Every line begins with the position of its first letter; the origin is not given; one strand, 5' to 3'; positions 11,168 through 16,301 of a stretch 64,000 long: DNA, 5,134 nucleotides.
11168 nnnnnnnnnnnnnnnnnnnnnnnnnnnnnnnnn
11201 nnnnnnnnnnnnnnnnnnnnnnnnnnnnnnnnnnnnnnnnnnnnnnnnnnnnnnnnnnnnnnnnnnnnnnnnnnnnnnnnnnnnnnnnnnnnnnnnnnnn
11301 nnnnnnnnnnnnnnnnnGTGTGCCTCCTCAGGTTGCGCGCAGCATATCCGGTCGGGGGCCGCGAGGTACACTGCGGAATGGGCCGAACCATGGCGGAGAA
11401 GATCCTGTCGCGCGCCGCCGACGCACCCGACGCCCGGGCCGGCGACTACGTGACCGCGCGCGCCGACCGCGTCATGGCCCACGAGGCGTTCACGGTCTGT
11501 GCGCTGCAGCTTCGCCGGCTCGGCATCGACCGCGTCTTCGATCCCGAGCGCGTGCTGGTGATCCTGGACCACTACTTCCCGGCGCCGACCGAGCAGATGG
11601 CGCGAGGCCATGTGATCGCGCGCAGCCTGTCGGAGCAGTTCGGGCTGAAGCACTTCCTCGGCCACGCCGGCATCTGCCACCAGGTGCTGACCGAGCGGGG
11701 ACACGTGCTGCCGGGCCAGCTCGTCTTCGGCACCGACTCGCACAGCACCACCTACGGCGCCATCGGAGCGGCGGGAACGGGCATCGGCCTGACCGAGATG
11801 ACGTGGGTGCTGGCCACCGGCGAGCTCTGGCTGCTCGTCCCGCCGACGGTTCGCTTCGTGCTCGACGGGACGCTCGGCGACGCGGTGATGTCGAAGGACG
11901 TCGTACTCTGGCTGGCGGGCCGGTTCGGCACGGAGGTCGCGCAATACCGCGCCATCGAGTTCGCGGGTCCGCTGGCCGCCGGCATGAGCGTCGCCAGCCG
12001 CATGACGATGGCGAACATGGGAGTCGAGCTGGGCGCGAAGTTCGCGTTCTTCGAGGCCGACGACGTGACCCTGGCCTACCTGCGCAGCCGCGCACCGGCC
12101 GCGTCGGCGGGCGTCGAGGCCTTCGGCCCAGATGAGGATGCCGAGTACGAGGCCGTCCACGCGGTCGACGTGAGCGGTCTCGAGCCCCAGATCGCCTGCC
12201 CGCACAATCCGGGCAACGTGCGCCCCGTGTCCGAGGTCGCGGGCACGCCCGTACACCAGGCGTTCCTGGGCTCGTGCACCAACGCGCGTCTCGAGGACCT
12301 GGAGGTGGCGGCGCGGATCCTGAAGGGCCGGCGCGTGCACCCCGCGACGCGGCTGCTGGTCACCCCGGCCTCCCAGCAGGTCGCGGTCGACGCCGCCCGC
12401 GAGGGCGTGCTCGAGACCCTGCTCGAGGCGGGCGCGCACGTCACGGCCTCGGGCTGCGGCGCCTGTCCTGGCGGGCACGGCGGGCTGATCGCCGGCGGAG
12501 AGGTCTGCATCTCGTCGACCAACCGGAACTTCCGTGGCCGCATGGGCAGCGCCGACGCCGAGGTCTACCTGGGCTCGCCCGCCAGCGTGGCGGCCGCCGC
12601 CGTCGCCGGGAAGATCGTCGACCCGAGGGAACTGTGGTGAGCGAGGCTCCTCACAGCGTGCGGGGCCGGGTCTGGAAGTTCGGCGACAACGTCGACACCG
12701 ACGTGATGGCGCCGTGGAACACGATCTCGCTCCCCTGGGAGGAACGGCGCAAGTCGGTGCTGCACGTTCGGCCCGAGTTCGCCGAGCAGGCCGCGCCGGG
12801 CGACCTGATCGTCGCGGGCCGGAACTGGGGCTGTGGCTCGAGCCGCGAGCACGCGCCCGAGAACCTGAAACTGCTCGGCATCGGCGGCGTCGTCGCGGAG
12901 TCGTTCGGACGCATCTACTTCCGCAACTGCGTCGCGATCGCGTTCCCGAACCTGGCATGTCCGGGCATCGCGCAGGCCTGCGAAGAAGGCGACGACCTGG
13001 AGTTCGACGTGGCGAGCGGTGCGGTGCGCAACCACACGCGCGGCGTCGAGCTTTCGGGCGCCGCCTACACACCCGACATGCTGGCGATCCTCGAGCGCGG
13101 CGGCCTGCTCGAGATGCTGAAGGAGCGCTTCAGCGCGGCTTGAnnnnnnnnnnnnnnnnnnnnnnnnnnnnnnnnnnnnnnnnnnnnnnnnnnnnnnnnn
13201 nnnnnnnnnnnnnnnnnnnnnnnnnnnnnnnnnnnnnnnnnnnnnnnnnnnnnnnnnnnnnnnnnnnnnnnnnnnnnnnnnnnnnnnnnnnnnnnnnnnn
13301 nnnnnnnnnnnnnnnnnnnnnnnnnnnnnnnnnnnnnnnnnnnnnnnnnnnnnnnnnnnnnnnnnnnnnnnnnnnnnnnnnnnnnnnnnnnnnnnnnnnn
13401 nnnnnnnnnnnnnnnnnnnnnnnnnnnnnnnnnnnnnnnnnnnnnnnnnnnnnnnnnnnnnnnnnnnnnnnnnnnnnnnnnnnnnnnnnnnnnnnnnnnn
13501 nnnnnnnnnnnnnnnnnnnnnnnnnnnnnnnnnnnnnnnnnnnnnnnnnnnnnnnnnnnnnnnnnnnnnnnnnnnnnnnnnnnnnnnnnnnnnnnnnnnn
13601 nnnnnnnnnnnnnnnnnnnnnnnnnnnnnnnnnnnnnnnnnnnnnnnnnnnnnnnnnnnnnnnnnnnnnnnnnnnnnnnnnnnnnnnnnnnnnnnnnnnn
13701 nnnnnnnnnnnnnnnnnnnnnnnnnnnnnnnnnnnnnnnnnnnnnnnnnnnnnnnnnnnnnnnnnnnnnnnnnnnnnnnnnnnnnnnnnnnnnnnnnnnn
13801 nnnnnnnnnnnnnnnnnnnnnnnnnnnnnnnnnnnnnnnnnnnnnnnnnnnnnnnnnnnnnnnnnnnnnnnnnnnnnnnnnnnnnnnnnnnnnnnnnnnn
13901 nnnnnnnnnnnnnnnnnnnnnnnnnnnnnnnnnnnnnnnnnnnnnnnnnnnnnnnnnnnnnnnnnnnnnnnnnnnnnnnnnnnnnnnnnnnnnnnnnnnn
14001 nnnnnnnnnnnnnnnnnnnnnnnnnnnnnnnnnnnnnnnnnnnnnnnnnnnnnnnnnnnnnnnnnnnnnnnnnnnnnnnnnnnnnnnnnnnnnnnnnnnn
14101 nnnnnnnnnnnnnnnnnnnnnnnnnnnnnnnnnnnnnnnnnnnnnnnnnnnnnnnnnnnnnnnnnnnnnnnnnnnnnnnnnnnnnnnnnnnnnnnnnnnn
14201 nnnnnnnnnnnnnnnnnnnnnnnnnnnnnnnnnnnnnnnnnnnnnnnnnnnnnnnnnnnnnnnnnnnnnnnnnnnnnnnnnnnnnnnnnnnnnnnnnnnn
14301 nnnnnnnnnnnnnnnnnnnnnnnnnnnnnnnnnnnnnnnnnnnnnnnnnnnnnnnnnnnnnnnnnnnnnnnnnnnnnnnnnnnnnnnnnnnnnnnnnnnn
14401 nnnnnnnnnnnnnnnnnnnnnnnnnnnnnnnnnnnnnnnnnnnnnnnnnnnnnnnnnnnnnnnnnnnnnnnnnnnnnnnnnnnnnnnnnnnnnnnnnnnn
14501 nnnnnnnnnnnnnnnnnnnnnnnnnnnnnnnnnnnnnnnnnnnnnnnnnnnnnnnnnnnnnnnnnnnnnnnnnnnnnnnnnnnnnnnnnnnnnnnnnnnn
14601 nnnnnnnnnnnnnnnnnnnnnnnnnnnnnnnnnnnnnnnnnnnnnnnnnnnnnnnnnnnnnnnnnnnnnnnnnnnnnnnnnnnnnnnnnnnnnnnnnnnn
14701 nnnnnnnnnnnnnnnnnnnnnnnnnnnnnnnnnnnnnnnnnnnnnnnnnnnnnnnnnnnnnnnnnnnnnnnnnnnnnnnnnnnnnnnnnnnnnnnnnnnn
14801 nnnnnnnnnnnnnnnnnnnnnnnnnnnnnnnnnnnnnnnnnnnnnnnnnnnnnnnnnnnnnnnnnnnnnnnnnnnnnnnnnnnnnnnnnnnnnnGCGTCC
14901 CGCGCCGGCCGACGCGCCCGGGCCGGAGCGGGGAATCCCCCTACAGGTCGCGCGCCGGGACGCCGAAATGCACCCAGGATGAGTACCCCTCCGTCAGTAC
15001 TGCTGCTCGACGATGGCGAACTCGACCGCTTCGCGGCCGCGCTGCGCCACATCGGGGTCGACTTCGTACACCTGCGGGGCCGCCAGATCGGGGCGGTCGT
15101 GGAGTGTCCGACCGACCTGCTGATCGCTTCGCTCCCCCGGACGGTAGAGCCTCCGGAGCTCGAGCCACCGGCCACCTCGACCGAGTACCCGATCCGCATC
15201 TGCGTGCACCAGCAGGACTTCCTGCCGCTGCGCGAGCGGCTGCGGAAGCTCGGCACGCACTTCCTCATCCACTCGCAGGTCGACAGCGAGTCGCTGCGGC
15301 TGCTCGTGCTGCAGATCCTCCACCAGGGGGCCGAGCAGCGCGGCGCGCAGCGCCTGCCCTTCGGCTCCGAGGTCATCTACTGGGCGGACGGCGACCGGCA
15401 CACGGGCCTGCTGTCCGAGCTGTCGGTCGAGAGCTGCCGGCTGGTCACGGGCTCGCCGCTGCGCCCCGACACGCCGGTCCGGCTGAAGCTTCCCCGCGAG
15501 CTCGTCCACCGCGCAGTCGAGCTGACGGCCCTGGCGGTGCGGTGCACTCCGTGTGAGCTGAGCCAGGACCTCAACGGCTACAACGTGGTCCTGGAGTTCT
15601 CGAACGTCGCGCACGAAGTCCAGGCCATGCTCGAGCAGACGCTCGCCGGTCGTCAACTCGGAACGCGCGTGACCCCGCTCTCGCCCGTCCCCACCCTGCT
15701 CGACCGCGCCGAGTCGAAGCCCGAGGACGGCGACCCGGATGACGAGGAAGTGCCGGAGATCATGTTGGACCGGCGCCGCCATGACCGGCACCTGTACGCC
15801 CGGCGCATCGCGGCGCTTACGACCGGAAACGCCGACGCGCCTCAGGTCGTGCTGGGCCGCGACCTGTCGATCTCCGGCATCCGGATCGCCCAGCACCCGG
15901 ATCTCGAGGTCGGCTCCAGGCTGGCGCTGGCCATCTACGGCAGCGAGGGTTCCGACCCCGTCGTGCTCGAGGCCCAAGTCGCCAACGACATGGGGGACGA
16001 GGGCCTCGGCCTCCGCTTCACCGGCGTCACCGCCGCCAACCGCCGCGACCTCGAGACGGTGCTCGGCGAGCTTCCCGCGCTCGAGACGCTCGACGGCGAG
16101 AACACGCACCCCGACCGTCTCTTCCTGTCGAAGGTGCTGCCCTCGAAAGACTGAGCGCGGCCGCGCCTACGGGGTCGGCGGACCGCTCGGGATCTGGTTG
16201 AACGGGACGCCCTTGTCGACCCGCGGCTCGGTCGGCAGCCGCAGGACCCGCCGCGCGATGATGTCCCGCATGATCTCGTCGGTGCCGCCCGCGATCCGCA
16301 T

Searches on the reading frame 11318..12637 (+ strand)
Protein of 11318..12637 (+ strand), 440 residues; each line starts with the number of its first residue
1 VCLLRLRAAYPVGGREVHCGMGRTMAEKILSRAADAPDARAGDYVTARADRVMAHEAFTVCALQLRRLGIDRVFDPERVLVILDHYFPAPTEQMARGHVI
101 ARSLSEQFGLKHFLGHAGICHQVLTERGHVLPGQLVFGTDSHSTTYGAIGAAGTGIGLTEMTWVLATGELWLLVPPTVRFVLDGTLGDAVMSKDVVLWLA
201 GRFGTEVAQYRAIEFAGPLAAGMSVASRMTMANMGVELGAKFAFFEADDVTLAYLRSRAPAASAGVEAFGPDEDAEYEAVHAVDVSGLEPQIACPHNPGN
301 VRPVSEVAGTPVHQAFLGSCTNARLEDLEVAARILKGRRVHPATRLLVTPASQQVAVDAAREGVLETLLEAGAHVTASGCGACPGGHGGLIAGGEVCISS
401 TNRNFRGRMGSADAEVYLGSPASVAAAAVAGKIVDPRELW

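Call 15: search_protein_families(library=pfam, proteins=[window:11318-12637:+], max_evalue=0.01)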
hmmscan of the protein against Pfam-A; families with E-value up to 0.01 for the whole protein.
window:11318-12637:+ (440 aa): 2 families
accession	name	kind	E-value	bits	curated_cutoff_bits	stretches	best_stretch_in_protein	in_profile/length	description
PF00330.25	Aconitase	-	1.3e-97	328.1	28.7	2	28-307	2-306/463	Aconitase family (aconitate hydratase)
PF04412.18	AcnX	-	0.00039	19.7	31.5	1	319-380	297-357/400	Aconitase X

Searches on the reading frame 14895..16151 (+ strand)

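Call 15: search_protein_families(library=pfam, proteins=[window:14895-16151:+], max_evalue=0.01)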
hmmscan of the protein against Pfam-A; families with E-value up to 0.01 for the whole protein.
window:14895-16151:+ (419 aa): 1 family
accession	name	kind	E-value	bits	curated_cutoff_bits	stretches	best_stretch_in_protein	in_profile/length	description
PF07238.19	PilZ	-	5.8e-17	62.3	22.5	2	292-389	1-99/102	PilZ domain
